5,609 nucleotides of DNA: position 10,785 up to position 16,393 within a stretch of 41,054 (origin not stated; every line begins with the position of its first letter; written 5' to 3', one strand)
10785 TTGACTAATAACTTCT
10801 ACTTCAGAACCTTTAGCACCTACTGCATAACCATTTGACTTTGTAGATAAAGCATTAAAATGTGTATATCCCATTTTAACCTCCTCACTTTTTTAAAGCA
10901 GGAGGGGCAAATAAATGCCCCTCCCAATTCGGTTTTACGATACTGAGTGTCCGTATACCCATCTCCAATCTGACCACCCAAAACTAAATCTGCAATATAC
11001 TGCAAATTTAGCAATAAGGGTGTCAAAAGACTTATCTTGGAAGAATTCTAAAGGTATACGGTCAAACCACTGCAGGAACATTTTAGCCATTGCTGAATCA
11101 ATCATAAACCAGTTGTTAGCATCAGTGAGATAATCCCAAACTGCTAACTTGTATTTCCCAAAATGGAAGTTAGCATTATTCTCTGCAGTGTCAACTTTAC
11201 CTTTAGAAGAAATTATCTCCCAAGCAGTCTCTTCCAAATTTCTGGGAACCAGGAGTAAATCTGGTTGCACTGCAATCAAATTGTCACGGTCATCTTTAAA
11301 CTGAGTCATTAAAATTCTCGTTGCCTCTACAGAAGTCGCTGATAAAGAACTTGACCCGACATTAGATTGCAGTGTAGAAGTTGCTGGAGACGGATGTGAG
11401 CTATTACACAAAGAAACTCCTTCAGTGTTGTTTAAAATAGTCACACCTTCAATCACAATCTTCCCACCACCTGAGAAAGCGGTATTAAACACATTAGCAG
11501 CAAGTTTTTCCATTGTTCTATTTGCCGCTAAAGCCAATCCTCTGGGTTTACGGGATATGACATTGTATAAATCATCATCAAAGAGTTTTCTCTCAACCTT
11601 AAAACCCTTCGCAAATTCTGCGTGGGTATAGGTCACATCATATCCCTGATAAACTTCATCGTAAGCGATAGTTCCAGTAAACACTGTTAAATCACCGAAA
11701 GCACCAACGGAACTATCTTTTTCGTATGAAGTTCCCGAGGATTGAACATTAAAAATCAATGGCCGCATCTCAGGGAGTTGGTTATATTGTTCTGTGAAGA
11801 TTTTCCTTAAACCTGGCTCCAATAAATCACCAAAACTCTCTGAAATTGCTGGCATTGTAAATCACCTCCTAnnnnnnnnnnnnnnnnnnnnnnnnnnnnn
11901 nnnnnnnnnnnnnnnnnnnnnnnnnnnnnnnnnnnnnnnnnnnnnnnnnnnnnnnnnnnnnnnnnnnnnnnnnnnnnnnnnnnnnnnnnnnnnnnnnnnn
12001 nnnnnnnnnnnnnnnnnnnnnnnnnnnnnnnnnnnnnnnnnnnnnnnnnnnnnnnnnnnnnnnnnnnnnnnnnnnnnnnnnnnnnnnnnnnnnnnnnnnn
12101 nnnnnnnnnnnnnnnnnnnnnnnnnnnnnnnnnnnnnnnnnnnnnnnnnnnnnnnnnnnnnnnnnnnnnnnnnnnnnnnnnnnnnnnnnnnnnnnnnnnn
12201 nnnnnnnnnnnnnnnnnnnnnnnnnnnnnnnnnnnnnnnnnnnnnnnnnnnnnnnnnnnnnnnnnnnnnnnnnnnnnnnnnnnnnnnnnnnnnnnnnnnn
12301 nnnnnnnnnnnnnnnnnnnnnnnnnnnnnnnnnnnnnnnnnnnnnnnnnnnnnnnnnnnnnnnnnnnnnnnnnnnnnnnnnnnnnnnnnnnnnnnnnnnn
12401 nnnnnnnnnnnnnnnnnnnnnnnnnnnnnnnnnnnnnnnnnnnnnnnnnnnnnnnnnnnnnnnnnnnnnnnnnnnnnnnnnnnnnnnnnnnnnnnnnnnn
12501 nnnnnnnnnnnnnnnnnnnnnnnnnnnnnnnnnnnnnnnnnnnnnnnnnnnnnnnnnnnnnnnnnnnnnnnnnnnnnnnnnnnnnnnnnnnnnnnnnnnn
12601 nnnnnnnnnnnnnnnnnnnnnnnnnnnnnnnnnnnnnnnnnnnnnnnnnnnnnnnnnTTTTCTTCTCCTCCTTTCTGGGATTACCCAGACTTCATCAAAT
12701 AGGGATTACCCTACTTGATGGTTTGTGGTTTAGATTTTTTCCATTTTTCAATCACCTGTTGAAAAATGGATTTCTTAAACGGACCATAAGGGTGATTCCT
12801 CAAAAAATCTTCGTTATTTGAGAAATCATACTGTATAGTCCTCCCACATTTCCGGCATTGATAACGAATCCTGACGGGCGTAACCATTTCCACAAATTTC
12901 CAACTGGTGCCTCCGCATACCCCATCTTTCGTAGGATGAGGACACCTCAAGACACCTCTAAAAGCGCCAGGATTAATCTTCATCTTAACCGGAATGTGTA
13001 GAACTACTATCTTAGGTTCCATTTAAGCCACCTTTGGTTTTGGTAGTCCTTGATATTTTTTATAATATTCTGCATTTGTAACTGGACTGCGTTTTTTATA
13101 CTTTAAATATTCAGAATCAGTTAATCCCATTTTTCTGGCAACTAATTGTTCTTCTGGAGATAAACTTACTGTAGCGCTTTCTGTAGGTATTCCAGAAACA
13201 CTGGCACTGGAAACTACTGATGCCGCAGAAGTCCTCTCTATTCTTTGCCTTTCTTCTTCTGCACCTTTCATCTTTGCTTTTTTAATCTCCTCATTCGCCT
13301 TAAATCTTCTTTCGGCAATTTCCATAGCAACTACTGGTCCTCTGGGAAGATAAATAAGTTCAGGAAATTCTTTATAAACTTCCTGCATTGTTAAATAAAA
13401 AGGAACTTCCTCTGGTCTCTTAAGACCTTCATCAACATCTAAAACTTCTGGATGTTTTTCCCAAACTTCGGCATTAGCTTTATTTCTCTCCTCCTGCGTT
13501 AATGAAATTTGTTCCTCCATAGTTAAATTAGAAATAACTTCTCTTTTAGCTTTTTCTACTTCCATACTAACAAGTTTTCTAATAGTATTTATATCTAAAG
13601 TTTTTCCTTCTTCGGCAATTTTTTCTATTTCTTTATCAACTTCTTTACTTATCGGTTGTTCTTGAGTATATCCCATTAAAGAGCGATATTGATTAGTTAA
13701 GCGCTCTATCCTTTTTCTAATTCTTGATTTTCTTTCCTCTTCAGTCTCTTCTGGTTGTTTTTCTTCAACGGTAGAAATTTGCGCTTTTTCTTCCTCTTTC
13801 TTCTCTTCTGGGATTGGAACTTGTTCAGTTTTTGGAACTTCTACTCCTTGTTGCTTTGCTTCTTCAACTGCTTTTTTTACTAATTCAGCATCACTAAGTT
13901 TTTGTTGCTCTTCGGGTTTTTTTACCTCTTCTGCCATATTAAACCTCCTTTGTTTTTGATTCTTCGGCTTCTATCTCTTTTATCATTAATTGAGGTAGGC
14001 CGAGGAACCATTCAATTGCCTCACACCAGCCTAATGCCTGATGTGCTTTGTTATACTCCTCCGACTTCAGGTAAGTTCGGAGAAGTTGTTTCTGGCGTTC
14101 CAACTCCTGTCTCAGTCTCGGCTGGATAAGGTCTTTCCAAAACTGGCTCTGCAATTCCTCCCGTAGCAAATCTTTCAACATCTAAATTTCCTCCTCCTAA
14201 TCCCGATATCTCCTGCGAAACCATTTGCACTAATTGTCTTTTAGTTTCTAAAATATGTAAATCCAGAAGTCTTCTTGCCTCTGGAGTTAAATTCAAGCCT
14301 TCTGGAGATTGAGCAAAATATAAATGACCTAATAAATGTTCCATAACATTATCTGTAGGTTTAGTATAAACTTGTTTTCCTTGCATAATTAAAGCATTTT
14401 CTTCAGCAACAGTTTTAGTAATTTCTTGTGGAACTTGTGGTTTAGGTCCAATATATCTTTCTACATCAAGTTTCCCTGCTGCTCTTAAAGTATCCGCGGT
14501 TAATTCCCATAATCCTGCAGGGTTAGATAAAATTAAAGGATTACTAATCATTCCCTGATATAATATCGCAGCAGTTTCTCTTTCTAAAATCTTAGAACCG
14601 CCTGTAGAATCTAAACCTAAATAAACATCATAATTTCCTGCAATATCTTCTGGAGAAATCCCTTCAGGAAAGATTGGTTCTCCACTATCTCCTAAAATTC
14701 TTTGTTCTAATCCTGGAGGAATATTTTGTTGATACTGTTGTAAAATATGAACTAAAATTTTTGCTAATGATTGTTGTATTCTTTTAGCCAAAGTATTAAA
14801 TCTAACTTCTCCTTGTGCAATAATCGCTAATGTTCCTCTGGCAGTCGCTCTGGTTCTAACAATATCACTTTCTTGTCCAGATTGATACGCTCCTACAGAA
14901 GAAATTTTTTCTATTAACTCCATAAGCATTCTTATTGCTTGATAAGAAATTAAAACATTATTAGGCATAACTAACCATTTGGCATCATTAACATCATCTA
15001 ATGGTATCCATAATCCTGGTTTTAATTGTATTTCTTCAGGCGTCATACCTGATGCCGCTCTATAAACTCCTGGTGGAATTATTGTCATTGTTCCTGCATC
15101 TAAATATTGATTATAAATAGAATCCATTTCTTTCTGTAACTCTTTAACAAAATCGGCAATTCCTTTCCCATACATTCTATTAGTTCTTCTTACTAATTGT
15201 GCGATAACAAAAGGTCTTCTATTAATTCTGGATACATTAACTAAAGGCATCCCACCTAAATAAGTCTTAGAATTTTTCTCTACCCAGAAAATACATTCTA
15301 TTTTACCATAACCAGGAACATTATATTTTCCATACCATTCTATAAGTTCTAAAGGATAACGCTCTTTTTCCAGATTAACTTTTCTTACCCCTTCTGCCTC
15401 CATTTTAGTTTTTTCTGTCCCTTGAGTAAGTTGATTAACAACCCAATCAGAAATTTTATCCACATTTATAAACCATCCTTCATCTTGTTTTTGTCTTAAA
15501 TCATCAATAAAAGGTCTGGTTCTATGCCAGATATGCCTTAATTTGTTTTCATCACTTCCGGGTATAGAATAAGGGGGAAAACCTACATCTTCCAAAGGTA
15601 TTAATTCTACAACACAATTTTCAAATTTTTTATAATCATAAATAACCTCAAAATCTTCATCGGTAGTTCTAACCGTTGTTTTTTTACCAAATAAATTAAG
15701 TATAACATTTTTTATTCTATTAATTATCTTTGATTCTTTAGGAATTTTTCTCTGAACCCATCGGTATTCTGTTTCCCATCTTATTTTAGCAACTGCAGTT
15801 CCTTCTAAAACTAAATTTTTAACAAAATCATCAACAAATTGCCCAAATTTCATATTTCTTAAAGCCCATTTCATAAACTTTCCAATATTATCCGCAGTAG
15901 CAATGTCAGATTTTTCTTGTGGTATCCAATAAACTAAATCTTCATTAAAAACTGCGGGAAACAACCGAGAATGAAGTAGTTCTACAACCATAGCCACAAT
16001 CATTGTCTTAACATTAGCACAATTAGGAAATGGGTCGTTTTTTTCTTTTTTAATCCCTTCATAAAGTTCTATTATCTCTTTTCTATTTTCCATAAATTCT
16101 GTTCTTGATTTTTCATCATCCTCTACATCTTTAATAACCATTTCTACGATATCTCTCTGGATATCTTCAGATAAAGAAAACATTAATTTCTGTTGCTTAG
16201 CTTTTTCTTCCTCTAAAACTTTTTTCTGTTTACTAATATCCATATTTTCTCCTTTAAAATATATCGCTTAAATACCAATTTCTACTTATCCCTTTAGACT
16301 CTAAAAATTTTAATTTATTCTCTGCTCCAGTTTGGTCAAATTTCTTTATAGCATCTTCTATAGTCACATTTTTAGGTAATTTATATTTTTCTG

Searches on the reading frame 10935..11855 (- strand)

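Call 41: search_protein_families(library=phrogs, proteins=[window:10935-11855:-], max_evalue=0.001)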
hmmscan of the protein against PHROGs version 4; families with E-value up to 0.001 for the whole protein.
window:10935-11855:- (306 aa): 4 families
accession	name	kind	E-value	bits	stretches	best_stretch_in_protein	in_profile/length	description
phrog_371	-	head and packaging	5.3e-19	69.6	2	169-243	233-303/303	major head protein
phrog_29592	-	unknown function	2e-14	53.8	1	50-252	640-828/893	-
phrog_4523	-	head and packaging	1.2e-12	48.4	1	48-301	402-639/644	major head and protease protein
phrog_133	-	head and packaging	9.5e-12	45.3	1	6-256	381-616/668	head maturation protease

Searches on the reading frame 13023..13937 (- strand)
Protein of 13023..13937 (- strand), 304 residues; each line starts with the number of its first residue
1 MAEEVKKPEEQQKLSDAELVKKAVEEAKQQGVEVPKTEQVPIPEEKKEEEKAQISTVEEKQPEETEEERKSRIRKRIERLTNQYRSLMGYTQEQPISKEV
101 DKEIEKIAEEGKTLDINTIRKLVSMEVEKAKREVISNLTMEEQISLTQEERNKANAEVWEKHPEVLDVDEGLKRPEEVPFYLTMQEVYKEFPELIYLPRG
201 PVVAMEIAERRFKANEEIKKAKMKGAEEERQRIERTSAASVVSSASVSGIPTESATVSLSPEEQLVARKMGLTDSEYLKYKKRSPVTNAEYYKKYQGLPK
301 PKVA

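Call 41: search_protein_families(library=phrogs, proteins=[window:13023-13937:-], max_evalue=0.001)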
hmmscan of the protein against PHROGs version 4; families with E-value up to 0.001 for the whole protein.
window:13023-13937:- (304 aa): 1 family
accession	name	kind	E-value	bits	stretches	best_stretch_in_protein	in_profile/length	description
phrog_15607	-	unknown function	0.00057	21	0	225-282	105-161/167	-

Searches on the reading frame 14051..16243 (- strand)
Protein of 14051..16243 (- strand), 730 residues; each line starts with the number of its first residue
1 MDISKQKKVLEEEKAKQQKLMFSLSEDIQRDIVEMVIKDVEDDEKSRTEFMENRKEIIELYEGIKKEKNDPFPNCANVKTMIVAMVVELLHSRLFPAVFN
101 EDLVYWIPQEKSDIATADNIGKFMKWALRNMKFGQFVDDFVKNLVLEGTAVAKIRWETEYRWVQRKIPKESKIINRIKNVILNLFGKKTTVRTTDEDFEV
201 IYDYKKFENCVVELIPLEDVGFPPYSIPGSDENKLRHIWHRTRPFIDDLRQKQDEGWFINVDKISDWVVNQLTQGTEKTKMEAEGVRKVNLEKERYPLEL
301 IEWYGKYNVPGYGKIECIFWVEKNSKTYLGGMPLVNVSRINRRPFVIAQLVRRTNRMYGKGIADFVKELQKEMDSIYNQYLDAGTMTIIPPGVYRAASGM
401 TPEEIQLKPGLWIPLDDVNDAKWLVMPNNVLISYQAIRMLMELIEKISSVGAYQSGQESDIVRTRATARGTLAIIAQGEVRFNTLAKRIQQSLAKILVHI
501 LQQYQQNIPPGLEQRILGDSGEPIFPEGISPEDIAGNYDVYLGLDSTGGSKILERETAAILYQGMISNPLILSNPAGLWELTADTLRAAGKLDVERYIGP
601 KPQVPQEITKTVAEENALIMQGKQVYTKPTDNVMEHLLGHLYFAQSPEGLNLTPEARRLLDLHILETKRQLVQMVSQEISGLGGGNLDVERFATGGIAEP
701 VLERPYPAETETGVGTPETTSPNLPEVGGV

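Call 41: search_protein_families(library=phrogs, proteins=[window:14051-16243:-], max_evalue=0.001)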
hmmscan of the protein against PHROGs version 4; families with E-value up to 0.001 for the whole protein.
window:14051-16243:- (730 aa): 2 families
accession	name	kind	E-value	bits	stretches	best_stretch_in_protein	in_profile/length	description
phrog_1216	-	head and packaging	9.4e-26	91.5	1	28-613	12-610/714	portal protein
phrog_332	-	connector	2.4e-15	56.9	1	36-497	14-418/560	head-tail adaptor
